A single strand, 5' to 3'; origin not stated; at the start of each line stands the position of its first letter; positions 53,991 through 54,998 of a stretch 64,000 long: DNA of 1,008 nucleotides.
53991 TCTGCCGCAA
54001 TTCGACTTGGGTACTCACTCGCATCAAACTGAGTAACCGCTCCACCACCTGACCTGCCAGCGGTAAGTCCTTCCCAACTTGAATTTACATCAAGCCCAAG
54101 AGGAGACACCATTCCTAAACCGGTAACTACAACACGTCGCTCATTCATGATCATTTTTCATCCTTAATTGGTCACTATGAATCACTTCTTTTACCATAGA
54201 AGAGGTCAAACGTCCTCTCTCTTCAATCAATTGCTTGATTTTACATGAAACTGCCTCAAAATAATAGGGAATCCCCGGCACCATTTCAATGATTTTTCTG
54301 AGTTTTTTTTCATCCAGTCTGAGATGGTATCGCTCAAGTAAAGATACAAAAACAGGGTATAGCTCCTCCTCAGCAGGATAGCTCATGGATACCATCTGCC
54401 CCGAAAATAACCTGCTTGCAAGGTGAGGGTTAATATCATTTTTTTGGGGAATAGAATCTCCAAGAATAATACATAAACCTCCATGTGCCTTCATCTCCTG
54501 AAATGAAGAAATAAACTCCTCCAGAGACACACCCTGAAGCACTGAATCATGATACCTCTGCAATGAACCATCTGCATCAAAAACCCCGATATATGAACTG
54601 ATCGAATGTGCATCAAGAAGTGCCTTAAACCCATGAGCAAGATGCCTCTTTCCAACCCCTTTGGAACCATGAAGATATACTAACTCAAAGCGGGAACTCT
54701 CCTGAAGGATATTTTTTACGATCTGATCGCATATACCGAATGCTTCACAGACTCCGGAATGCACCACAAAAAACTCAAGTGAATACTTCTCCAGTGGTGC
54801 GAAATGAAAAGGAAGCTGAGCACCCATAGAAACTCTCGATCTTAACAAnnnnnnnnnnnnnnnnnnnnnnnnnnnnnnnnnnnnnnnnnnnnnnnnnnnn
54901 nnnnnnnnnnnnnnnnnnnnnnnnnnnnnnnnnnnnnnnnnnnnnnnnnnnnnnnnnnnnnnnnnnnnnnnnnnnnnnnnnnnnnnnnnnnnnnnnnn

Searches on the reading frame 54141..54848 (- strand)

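Call 10: search_protein_families(library=pfam, proteins=[window:54141-54848:-], max_evalue=0.001)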
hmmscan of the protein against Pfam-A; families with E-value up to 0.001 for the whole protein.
window:54141-54848:- (235 aa): 1 family
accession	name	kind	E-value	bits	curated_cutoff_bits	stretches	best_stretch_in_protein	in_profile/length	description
PF00308.24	Bac_DnaA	-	0.0005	20.7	23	0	20-80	3-60/162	Bacterial DnaA ATPAse domain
